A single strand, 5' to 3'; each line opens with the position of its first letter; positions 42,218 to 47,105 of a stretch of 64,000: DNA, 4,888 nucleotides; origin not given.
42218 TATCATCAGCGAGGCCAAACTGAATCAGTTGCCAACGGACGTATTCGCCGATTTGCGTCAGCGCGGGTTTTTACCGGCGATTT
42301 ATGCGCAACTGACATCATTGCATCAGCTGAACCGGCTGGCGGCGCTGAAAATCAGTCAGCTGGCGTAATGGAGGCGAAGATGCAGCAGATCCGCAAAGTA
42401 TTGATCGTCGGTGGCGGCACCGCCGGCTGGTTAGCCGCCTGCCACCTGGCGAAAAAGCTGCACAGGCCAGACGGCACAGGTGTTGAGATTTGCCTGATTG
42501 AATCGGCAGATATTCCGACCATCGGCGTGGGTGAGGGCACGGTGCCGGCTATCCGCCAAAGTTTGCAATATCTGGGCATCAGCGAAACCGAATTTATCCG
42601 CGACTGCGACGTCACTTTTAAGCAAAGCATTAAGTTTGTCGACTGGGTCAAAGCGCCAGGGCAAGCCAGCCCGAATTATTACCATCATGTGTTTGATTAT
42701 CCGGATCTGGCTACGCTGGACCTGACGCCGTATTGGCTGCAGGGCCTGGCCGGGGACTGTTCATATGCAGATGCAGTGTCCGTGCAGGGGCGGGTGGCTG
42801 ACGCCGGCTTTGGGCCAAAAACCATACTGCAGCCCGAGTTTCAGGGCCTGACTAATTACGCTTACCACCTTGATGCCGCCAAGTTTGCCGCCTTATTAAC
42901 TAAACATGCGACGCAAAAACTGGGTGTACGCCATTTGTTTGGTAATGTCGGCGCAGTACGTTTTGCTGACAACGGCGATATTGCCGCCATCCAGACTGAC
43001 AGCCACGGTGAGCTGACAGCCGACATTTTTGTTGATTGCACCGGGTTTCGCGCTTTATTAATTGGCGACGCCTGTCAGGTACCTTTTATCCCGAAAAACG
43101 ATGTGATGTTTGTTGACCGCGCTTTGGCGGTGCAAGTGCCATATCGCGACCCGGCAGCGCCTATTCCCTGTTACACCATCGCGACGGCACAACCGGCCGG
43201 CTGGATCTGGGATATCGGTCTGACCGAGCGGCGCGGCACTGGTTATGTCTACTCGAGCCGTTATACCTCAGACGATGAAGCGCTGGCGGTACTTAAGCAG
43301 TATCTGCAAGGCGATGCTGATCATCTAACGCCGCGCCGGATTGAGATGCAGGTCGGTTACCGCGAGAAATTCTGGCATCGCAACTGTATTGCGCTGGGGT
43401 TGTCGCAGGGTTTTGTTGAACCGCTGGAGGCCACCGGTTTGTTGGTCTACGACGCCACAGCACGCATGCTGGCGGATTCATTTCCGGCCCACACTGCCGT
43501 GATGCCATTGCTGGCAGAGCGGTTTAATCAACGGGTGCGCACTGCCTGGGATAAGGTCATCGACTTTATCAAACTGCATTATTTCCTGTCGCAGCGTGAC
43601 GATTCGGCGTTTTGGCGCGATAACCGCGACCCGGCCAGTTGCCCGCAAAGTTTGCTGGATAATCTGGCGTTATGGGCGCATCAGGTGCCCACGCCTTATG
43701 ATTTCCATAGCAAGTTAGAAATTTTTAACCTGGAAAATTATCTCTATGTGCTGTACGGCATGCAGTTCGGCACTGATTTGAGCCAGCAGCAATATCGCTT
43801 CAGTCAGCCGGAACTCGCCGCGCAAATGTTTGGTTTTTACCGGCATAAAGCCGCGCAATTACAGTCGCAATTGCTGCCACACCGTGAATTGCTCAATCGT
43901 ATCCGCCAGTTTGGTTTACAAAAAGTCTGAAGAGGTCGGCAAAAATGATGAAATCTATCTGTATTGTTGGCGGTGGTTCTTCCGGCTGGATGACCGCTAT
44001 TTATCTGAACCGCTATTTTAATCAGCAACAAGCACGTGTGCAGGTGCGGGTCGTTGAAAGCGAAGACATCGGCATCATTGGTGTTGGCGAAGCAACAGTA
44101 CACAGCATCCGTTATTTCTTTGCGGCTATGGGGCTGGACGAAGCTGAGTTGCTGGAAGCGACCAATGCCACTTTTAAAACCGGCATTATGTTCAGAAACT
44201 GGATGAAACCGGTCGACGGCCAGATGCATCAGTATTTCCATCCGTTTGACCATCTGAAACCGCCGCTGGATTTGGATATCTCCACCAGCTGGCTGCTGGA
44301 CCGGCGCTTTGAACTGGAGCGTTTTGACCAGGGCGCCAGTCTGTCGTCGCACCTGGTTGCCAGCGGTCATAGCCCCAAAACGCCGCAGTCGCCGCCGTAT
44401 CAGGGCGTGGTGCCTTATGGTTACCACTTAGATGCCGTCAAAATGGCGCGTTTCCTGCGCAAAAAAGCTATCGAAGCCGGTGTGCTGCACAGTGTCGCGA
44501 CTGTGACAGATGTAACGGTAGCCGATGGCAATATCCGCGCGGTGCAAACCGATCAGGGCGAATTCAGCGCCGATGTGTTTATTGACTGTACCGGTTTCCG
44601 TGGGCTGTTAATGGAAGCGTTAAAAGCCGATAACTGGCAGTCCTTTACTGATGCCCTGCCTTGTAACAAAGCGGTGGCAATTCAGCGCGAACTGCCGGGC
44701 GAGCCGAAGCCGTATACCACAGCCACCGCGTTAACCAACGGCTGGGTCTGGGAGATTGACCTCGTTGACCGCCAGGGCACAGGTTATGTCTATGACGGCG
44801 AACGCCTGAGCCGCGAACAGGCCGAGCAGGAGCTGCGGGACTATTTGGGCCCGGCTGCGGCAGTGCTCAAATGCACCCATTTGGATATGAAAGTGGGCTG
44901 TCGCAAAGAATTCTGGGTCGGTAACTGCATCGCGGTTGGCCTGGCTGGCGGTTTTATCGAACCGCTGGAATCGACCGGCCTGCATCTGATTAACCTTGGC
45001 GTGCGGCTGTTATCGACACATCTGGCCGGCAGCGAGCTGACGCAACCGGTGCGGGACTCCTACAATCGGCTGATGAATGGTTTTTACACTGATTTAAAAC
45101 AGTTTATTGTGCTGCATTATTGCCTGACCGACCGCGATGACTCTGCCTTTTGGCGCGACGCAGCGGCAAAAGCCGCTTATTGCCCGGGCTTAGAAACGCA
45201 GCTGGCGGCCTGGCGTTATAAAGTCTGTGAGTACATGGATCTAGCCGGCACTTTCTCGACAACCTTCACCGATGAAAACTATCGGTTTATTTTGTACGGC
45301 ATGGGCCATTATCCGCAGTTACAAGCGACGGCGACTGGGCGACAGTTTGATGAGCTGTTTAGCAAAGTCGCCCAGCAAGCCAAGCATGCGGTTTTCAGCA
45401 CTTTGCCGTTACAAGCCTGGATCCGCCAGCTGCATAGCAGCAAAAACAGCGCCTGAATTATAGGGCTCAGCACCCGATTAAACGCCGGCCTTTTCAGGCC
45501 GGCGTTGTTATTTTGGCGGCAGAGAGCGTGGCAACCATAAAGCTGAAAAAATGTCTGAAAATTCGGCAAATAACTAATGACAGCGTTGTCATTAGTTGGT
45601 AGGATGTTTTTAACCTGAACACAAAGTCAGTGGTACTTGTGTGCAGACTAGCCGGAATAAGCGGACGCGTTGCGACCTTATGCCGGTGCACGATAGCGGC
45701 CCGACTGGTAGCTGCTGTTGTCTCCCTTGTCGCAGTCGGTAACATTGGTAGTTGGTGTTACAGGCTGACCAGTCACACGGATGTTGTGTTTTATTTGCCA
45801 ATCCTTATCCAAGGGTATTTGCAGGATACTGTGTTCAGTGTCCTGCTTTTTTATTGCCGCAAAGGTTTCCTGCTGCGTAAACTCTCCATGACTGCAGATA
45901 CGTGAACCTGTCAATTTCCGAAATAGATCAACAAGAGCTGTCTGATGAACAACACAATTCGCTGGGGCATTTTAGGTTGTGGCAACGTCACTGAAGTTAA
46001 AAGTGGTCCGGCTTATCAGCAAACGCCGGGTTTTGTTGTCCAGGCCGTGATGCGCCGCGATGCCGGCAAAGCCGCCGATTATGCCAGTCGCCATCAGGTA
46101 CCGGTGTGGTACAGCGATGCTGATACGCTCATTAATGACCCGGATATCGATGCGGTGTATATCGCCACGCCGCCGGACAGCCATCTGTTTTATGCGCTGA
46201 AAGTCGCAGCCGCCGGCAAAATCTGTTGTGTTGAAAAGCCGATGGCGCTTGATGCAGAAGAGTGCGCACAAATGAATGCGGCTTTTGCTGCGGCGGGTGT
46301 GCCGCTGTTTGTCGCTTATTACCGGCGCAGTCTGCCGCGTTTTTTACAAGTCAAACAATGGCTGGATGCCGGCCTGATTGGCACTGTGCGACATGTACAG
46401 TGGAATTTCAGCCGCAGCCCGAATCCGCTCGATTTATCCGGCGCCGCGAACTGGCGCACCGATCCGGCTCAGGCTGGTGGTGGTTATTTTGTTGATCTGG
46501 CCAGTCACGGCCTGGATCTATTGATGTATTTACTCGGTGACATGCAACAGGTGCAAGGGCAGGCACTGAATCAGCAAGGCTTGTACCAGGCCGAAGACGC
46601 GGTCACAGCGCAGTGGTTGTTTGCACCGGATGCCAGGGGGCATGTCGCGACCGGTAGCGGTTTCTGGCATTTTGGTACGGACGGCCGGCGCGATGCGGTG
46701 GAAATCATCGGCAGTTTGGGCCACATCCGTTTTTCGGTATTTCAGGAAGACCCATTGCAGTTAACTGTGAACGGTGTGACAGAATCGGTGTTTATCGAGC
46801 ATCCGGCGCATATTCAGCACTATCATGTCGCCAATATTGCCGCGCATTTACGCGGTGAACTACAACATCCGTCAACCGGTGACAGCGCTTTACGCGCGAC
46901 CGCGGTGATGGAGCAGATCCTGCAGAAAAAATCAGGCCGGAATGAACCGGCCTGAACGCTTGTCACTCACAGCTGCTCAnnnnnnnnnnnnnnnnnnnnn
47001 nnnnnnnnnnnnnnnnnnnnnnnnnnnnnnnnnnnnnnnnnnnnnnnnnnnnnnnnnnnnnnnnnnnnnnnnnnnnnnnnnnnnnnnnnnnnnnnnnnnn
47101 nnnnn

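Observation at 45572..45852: Orphan NagR operator driving a ~240-nt terminated transcript: candidate amino-sugar-responsive sRNA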

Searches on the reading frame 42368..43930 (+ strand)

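Call 9: search_protein_families(library=pfam, proteins=[window:42368-43930:+])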
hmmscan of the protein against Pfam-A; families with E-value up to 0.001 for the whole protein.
window:42368-43930:+ (520 aa): 4 families
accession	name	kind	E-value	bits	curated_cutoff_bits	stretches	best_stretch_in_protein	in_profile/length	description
PF04820.20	Trp_halogenase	-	1.1e-129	433.7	21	1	10-470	1-447/458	Tryptophan halogenase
PF01266.30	DAO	-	3.9e-08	33.7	27.9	1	10-253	1-234/353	FAD dependent oxidoreductase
PF07992.20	Pyr_redox_2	-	3.1e-05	24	26.1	0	10-49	2-31/291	Pyridine nucleotide-disulphide oxidoreductase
PF13454.12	NAD_binding_9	-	0.00047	20.6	21.8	0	13-65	2-46/155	FAD-NAD(P)-binding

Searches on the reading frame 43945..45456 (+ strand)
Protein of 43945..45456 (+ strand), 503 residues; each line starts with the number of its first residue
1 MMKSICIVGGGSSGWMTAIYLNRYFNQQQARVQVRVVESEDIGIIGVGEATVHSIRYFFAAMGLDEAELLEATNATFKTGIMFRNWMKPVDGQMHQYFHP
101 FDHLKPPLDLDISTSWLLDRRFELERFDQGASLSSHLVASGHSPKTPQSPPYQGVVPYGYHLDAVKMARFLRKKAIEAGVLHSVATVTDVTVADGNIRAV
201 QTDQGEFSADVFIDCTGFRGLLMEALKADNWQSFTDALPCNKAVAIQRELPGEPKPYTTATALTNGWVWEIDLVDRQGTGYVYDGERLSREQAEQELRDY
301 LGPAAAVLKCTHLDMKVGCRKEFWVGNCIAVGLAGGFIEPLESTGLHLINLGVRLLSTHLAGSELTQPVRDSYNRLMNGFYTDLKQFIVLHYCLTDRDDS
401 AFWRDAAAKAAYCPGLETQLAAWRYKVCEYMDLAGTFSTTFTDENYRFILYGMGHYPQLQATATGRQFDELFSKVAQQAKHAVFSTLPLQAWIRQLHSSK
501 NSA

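Call 9: search_protein_families(library=pfam, proteins=[window:43945-45456:+])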
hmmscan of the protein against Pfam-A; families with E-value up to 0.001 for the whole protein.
window:43945-45456:+ (503 aa): 4 families
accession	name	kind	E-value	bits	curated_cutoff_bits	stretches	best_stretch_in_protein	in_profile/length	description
PF04820.20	Trp_halogenase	-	6.8e-123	411.3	21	1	5-460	2-449/458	Tryptophan halogenase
PF01266.30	DAO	-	2e-08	34.6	27.9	1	5-219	2-205/353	FAD dependent oxidoreductase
PF13454.12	NAD_binding_9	-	0.00079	19.9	21.8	0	7-45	2-38/155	FAD-NAD(P)-binding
PF12831.13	FAD_oxidored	-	0.00085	19.2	27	0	183-217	107-145/416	FAD dependent oxidoreductase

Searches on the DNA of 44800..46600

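Call 4: search_rna_families(source=window, start=44800, end=46600, threshold=evalue, max_evalue=10, show_alignments=3)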
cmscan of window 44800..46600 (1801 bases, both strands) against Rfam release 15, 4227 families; matches with E-value up to 10: 5.
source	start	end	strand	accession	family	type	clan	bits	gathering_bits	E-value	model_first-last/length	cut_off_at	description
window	45480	45599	-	RF01796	frnS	Gene; sRNA;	-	22.5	60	0.54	1-119/119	no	Fumarate/nitrate reductase regulator sRNA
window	45404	45514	+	RF01772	rnk_pseudo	Cis-reg; leader;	-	17.6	55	6.9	1-108/108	no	Pseudomonas rnk leader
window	45829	45955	+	RF04272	mir-8908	Gene; miRNA;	CL00136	16.8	74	2.8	1-86/86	no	mir-8908 microRNA precursor family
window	46278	46379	+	RF01789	EBER1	Gene; sRNA;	-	15.3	50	2.8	1-166/166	no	Epstein-Barr virus EBER1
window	45480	45513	-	RF02601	BASRCI337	Gene; sRNA;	-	11.7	229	7.9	159-189/191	no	Brucella sRNA CI337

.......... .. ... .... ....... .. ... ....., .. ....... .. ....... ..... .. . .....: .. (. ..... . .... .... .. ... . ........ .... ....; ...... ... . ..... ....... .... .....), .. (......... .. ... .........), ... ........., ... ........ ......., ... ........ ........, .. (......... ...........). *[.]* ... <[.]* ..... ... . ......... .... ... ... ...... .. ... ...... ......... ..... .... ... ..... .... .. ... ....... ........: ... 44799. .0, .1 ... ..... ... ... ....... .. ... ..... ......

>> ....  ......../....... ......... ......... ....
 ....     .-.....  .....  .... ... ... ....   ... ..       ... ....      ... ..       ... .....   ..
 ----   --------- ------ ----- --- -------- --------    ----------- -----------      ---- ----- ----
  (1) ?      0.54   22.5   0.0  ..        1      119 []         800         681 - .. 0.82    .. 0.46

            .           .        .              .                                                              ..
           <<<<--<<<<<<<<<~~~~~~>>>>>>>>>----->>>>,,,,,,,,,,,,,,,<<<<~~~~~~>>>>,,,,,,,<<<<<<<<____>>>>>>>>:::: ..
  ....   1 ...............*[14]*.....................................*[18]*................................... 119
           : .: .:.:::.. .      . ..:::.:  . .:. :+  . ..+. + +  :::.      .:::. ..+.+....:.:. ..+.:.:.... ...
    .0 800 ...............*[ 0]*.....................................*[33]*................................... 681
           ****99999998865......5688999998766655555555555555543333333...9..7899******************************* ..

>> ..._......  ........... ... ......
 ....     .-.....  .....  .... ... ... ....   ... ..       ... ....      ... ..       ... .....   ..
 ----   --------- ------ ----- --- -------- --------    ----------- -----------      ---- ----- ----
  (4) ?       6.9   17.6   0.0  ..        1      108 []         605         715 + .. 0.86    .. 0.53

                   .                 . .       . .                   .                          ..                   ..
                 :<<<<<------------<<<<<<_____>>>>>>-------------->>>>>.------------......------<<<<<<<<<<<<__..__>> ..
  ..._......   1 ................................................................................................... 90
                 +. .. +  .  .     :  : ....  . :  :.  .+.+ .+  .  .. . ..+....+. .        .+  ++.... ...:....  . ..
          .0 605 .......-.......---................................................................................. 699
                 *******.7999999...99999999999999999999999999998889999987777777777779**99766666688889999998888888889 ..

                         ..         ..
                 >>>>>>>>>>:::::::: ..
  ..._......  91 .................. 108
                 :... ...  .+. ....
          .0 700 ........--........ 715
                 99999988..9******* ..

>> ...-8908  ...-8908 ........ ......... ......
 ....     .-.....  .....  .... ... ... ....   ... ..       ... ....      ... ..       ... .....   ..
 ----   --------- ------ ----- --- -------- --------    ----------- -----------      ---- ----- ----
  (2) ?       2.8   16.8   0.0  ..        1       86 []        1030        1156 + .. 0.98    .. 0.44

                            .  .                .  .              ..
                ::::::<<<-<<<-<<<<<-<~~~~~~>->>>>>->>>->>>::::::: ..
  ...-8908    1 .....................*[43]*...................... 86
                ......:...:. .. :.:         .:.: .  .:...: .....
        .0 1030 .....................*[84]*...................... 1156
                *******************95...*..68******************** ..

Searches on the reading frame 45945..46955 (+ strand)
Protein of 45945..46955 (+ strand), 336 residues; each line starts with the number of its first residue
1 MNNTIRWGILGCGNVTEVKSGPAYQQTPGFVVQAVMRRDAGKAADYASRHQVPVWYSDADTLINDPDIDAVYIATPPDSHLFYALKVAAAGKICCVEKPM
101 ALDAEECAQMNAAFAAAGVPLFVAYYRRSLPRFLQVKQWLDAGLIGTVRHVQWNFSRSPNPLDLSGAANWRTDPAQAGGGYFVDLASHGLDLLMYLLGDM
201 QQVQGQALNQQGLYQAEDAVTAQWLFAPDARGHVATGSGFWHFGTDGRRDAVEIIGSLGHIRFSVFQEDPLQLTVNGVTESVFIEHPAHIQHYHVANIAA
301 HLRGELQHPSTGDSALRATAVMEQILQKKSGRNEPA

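Call 9: search_protein_families(library=pfam, proteins=[window:45945-46955:+])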
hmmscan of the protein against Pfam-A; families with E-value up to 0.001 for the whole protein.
window:45945-46955:+ (336 aa): 3 families
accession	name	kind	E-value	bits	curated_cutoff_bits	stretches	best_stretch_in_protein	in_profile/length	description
PF01408.29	GFO_IDH_MocA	-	3.4e-24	86.3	24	1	5-125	1-120/120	Oxidoreductase family, NAD-binding Rossmann fold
PF22725.1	GFO_IDH_MocA_C3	-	2e-23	83.2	27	1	133-262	1-124/124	GFO/IDH/MocA C-terminal domain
PF02894.22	GFO_IDH_MocA_C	-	1.1e-13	51.9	22.9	1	137-329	1-210/218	Oxidoreductase family, C-terminal alpha/beta domain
